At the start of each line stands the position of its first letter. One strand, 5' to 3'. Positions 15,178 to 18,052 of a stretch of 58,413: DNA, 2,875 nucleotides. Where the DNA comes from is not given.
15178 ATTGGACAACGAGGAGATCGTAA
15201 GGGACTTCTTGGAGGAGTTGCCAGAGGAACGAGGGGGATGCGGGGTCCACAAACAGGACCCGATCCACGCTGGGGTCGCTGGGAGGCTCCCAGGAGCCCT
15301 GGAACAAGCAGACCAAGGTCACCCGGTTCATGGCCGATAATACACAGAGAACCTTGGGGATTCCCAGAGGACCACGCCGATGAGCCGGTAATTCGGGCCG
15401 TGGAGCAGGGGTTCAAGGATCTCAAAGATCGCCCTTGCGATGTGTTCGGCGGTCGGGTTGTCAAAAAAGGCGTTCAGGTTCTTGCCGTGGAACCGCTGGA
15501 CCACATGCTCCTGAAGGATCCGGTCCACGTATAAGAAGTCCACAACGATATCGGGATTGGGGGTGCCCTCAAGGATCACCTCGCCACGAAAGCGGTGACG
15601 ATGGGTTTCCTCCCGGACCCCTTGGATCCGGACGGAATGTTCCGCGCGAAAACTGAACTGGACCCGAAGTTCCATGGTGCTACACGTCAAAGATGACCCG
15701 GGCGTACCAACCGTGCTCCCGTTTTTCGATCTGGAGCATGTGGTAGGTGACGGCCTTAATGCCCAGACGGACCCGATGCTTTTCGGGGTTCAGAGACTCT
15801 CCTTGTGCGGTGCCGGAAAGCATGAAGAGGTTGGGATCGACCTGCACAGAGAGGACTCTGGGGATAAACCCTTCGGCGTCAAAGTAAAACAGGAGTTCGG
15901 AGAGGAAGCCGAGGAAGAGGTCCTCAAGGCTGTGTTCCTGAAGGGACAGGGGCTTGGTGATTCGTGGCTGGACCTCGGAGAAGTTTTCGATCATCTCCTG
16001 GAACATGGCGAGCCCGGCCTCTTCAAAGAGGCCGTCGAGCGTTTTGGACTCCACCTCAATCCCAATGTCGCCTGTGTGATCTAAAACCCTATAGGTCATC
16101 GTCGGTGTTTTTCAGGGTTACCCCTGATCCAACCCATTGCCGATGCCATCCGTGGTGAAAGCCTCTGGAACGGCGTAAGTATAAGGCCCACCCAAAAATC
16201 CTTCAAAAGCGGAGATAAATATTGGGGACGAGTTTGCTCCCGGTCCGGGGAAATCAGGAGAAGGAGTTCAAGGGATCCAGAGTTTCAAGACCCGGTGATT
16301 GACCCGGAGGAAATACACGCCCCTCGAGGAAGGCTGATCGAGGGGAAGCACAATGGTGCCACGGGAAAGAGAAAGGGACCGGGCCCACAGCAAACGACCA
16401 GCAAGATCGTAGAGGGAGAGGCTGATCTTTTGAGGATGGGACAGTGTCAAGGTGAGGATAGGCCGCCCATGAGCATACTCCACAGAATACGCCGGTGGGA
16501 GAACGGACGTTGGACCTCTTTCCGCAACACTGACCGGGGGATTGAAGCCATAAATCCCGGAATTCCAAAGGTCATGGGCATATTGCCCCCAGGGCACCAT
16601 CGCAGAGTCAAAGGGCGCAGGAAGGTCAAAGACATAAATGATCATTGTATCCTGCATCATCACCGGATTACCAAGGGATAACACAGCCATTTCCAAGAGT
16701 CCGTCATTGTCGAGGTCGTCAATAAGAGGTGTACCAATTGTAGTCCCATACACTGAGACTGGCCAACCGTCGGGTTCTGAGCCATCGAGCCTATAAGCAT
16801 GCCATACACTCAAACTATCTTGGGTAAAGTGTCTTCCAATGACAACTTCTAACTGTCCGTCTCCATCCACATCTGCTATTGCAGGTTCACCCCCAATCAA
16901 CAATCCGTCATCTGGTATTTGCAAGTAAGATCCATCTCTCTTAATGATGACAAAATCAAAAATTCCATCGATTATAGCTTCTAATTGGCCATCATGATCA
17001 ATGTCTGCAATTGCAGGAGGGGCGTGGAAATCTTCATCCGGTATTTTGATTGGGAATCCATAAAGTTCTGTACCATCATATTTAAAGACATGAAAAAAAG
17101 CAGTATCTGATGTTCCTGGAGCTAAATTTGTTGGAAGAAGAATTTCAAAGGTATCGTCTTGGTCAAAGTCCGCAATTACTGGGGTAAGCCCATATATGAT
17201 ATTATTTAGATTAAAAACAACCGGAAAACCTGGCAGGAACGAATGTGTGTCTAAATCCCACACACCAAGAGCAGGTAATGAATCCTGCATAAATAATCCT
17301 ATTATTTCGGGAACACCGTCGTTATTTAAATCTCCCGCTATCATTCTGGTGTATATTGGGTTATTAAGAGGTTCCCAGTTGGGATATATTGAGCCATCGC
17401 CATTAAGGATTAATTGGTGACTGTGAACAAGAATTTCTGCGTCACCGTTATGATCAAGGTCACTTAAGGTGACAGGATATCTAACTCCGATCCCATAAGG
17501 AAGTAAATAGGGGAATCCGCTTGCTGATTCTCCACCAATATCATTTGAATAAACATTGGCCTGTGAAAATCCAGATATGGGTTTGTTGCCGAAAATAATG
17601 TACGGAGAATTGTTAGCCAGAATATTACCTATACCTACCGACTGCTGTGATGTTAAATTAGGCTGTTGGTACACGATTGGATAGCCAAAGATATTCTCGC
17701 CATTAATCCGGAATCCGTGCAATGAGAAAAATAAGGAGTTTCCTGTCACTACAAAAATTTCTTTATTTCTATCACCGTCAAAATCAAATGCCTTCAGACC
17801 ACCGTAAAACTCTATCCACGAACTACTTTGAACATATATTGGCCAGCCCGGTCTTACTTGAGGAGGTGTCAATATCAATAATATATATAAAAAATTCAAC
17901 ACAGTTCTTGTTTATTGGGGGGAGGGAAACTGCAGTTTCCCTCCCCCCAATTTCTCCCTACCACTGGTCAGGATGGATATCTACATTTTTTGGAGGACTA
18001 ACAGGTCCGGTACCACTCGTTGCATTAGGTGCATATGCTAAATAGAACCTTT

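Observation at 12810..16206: Archease / Cys-less PTPS-fold / extended GT2 / FAD-oxidoreductase operon with no RtcB or queuosine genes nearby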

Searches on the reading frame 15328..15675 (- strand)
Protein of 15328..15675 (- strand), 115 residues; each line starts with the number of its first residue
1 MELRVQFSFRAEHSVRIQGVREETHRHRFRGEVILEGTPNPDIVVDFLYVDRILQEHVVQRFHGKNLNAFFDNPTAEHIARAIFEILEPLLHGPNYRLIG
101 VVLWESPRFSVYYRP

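Call 3: search_protein_families(library=pfam, proteins=[window:15328-15675:-], max_evalue=0.01)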
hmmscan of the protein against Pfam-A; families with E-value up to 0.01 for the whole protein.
window:15328-15675:- (115 aa): 1 family
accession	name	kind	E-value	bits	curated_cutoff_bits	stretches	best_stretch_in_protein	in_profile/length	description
PF01242.24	PTPS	-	1.6e-18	67.2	22.4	1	3-114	2-119/121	6-pyruvoyl tetrahydropterin synthase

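Call 4: search_protein_families(library=ncbifam, proteins=[window:15328-15675:-], max_evalue=0.01)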
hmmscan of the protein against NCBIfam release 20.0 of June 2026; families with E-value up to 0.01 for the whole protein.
window:15328-15675:- (115 aa): 3 families
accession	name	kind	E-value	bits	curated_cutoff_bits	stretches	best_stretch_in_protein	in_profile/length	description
TIGR03367.1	queuosine_QueD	equivalog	5.2e-10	39.6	89.25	1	3-88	2-91/92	6-carboxytetrahydropterin synthase QueD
TIGR03112.1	6_pyr_pter_rel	hypoth_equivalog_domain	2.6e-06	27.7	69.35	1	4-108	2-107/113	6-pyruvoyl tetrahydropterin synthase-related domain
TIGR00039.1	6PTHBS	subfamily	1.3e-05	25.5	125.5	1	2-94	3-101/124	6-pyruvoyl tetrahydropterin synthase/6-carboxytetrahydropterin synthase family protein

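Call 11: find_related_loci(query=window:15328-15675:-, collection=genome_contigs, flank=6000)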
Query window:15328-15675:- (115 aa) in genome_contigs; peptide patterns used: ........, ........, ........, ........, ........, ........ (x = any residue, [..] = any of these).
210 stretches matched a pattern; 2 encode a relative of the query (tblastn E <= 1e-3); 2 distinct loci.
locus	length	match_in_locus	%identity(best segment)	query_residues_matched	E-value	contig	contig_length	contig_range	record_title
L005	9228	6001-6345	87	1-115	1e-66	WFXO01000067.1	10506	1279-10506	MAG: candidate division WOR-3 bacterium isolate S141_55 k151_29571, whole genome shotgun sequence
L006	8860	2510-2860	39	2-113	5e-13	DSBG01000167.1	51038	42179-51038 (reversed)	MAG TPA_asm: Deltaproteobacteria bacterium isolate SpSt-1167 Ga0129302_1000134, whole genome shotgun sequence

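Call 15: search_protein_families(library=pfam, proteins=[L006:970-1380:+, L006:1377-2264:+, L006:2444-2884:+, L006:2881-3654:+, L006:3651-4658:+, L006:4723-6087:-, L006:1329-2300:-, L006:307-672:+], max_evalue=0.001)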
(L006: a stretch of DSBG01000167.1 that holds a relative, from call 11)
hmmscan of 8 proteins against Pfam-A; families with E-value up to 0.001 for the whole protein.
L006:970-1380:+ (136 aa): 0 families

L006:1377-2264:+ (295 aa): 0 families

L006:2444-2884:+ (146 aa): 1 family
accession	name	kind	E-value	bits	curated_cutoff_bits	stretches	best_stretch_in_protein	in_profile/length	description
PF01242.24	PTPS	-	2.4e-40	137.7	22.4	1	27-141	5-120/121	6-pyruvoyl tetrahydropterin synthase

L006:2881-3654:+ (257 aa): 1 family
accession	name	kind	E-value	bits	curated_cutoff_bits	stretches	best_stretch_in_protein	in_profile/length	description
PF02649.19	GCHY-1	-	1.7e-98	329.7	25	1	1-249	1-260/260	Type I GTP cyclohydrolase folE2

L006:3651-4658:+ (335 aa): 2 families
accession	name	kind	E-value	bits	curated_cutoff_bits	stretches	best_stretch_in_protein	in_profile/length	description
PF02769.27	AIRS_C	-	3.4e-23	83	23.1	1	156-312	1-152/156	AIR synthase related protein, C-terminal domain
PF00586.29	AIRS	-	1.6e-19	70.8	24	1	37-143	1-111/112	AIR synthase related protein, N-terminal domain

L006:4723-6087:- (454 aa): 6 families
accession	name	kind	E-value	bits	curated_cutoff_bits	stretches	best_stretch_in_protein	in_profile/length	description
PF02786.22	CPSase_L_D2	-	8.4e-64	215.4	19.8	1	125-331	2-209/211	Carbamoyl-phosphate synthase L chain, ATP binding domain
PF00289.28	Biotin_carb_N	-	3.2e-43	147.1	25.5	1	11-118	2-109/110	Biotin carboxylase, N-terminal domain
PF02785.25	Biotin_carb_C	-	3.4e-34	117.6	32.4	1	343-449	1-107/108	Biotin carboxylase C-terminal domain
PF02222.28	ATP-grasp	-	9.8e-09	35.6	27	1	133-301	4-162/179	ATP-grasp domain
PF07478.18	Dala_Dala_lig_C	-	1e-07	32.1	24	1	156-299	31-173/204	D-ala D-ala ligase C-terminus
PF02655.19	ATP-grasp_3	-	5.4e-05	23.8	23.2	1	161-303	31-158/160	ATP-grasp domain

L006:1329-2300:- (323 aa): 4 families
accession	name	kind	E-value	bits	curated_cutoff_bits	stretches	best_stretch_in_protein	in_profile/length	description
PF02562.22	PhoH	-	3.2e-96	321.2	27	1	116-319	2-205/205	PhoH-like protein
PF13245.12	AAA_19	-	1.3e-06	29.1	25.1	1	125-272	3-129/134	AAA domain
PF13604.12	AAA_30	-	1.3e-05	25.5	27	1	123-272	6-128/191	AAA domain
PF05707.18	Zot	-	0.00073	19.5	20.3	0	136-249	3-97/197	Zonular occludens toxin (Zot)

L006:307-672:+ (121 aa): 0 families

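Call 16: find_homologous_proteins(query=window:15328-15675:-, max_evalue=0.001)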
Query window:15328-15675:- (115 aa): 2 proteins with E <= 0.001 among 3 candidates.
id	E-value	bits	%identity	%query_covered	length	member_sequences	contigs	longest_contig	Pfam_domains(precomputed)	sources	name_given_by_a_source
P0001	2.0e-71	256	100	100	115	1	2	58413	PF01242.25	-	-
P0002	6.8e-59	215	83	100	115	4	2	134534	PF01242.25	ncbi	-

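Call 29: search_protein_representatives(protein=window:15328-15675:-)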
Query: 115 residues. Proteins with E-value up to 0.001 (for the whole library): 435; up to 1e-10: 12; up to 1e-30: 1. The best 150 are listed.
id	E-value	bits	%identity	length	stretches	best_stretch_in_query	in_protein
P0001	6.2e-72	255.8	100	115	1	1-115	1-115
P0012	6.5e-13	65.5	44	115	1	6-107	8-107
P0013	1.0e-12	64.8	46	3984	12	30-52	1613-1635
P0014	1.1e-12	64.8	32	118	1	4-88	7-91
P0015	1.4e-12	64.4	48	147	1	5-112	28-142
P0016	4.8e-12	62.7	41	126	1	3-114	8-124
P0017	5.1e-12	62.6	42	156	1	3-114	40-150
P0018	7.3e-12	62.1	37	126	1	2-110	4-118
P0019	7.6e-12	62.1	37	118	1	1-114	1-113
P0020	1.3e-11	61.3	40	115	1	5-109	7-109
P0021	1.7e-11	60.9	40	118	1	6-114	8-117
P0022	1.0e-10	58.4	32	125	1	5-114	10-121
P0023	1.1e-10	58.3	44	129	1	3-114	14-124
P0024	2.1e-10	57.4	37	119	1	1-91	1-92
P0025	4.7e-10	56.3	43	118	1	2-113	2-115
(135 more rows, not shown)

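Call 56: search_solved_structures(query=window:15328-15675:-, max_evalue=0.01, show_alignments=5)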
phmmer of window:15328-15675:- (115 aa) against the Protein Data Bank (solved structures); distinct sequences matched with E-value up to 0.01: 2.
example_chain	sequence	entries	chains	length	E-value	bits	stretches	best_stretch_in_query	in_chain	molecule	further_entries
2dj6_A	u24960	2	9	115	9.8e-14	55.2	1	4-107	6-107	hypothetical protein PH0634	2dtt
2oba_A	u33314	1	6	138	0.00064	23.6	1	1-92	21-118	Probable 6-pyruvoyl tetrahydrobiopterin synthase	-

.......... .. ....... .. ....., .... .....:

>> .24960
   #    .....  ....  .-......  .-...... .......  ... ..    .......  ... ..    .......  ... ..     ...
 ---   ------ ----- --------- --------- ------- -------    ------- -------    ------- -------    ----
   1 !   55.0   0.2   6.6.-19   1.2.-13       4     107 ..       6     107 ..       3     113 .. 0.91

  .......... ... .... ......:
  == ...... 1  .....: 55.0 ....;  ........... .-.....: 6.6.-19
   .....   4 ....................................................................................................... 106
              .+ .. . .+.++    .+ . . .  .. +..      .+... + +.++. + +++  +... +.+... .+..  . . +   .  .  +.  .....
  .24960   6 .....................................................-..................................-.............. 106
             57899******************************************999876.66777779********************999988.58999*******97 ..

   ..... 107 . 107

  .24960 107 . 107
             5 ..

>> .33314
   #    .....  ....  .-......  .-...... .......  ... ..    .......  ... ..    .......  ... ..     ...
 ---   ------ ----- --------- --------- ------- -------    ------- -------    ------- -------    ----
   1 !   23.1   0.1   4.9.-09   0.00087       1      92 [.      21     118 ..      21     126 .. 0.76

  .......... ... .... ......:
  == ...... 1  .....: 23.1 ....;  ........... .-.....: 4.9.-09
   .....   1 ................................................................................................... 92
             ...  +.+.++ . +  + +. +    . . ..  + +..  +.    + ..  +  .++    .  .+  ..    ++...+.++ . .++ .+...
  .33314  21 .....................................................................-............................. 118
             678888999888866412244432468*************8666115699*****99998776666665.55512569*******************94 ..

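Call 67: find_related_loci(query=A2, collection=metagenome_contigs, flank=5000)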
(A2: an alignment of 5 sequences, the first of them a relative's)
Query A2 (115 aa) in metagenome_contigs; peptide patterns used: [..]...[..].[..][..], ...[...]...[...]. (x = any residue, [..] = any of these).
600 stretches matched a pattern (row limit reached: there are more); 8 encode a relative of the query (tblastn E <= 1e-3); 8 distinct loci.
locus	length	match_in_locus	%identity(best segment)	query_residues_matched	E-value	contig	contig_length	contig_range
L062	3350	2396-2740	61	1-115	1e-43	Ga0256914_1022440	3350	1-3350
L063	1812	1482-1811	63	1-110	6e-43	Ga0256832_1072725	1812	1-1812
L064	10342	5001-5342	35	5-113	2e-17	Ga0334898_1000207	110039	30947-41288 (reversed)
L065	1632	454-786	34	1-114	3e-16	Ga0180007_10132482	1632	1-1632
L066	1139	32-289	36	25-114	6e-13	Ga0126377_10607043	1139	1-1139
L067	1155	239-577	33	1-114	6e-10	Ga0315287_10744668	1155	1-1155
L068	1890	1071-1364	33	25-106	1e-8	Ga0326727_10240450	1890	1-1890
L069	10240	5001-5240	38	25-110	5e-8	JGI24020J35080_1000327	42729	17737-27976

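Call 77: predict_structure(alignment_id=A2)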
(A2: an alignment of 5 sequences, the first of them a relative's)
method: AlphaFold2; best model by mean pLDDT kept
length: 115 residues; sequences in the alignment: 5
mean_pLDDT: 89.4   pTM: 0.83
mean pLDDT of the five models: 89.4, 87.2, 87.1, 87.0, 86.4
residues with pLDDT >= 90: 69; 70-90: 42; 50-70: 4; < 50: 0
segments of 3 or more residues with pLDDT < 50: none
pLDDT, mean of each block of 10 residues (from residue 1): 93 82 88 89 75 95 93 91 96 91 89 93
secondary structure, 60 per line:
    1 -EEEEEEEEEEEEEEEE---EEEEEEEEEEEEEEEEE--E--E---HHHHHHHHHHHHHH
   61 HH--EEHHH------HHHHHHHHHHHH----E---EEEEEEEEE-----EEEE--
elements in order: E2-17 E21-37 H47-62 H76-87 E96-104 E110-113

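Call 84: fold_search(model_id=the predicted structure, library=pdb)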
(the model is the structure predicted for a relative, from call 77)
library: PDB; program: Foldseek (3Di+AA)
matches with E <= 10: 307; with E <= 0.001: 30
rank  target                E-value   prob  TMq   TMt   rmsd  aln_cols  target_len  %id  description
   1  2dj6_B                1.0e-09  1.00  0.85  0.85   2.6       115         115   36  Crystal structure of 6-pyruvoyl tetrahydrobiopterin synthase from Pyrococcus horikoshii OT3 (released 2006-10-01)
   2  2dj6_C                8.3e-08  1.00  0.80  0.87   3.2       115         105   34  Crystal structure of 6-pyruvoyl tetrahydrobiopterin synthase from Pyrococcus horikoshii OT3 (released 2006-10-01)
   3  2dj6_A                9.9e-08  1.00  0.82  0.90   1.8       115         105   34  Crystal structure of 6-pyruvoyl tetrahydrobiopterin synthase from Pyrococcus horikoshii OT3 (released 2006-10-01)
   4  2dtt_D                1.5e-07  1.00  0.75  0.83   2.9       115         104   31  Crystal structure of 6-pyruvoyl tetrahydrobiopterin synthase from Pyrococcus horikoshii OT3 complexed with (1'R,2'S)-b (released 2007-01-15)
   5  3i2b_A                4.8e-07  1.00  0.80  0.68   3.6       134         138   21  The crystal structure of human 6 Pyruvoyl Tetrahydrobiopterin Synthase (released 2009-07-28)
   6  2oba_B                5.4e-07  1.00  0.82  0.79   2.8       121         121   29  Pseudomonas aeruginosa 6-pyruvoyl tetrahydrobiopterin synthase (released 2007-01-30)
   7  4ntk_D                6.8e-07  1.00  0.81  0.79   2.9       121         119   23  QueD from E. coli (released 2014-07-16)
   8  2oba_A                7.7e-07  1.00  0.82  0.79   2.9       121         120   29  Pseudomonas aeruginosa 6-pyruvoyl tetrahydrobiopterin synthase (released 2007-01-30)
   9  4ntk_E                8.1e-07  1.00  0.74  0.71   4.0       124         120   23  QueD from E. coli (released 2014-07-16)
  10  3qna_A                9.7e-07  1.00  0.82  0.81   3.0       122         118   24  Crystal structure of a 6-pyruvoyltetrahydropterin synthase homologue from Esherichia coli complexed sepiapterin (released 2011-12-07)
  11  3qn9_B                9.7e-07  1.00  0.81  0.80   3.1       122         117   24  Crystal structure of a 6-pyruvoyltetrahydropterin synthase homologue from Esherichia coli (released 2011-12-07)
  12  4ntm_E                1.0e-06  1.00  0.82  0.80   3.2       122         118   24  QueD soaked with sepiapterin (selenomethionine substituted protein) (released 2014-07-16)
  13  3i2b_G                1.2e-06  1.00  0.80  0.69   3.7       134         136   21  The crystal structure of human 6 Pyruvoyl Tetrahydrobiopterin Synthase (released 2009-07-28)
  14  4ntk_C                1.2e-06  1.00  0.74  0.72   4.0       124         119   23  QueD from E. coli (released 2014-07-16)
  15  3i2b_C                1.7e-06  1.00  0.80  0.68   3.8       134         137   21  The crystal structure of human 6 Pyruvoyl Tetrahydrobiopterin Synthase (released 2009-07-28)
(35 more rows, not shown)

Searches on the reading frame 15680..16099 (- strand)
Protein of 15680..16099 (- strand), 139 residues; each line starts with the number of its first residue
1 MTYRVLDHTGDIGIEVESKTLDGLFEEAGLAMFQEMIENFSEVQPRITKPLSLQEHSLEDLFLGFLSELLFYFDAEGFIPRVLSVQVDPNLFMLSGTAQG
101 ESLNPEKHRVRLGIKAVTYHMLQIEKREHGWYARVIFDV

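Call 3: search_protein_families(library=pfam, proteins=[window:15680-16099:-], max_evalue=0.01)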
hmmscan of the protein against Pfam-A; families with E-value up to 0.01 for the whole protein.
window:15680-16099:- (139 aa): 1 family
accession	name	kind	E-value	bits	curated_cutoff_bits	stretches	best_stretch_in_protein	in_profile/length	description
PF01951.21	Archease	-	2.3e-39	135.3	25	1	3-139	1-136/136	Archease protein family (MTH1598/TM1083)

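Call 4: search_protein_families(library=ncbifam, proteins=[window:15680-16099:-], max_evalue=0.01)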
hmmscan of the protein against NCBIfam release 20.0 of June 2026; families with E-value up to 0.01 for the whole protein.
window:15680-16099:- (139 aa): 1 family
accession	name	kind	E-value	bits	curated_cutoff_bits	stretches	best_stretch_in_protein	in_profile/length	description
NF001617.0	PRK00407.1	equivalog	1.8e-32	112.3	126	1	1-139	2-139/139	hypothetical protein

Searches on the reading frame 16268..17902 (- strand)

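Call 3: search_protein_families(library=pfam, proteins=[window:16268-17902:-], max_evalue=0.01)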
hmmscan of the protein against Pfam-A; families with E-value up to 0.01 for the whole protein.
window:16268-17902:- (544 aa): 2 families
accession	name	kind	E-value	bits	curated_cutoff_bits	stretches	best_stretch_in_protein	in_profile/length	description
PF13517.12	FG-GAP_3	-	4.3e-17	62.9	26.9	1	344-407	1-61/61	FG-GAP-like repeat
PF01839.29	FG-GAP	-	4.3e-06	26.9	22.1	0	340-356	5-21/37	FG-GAP repeat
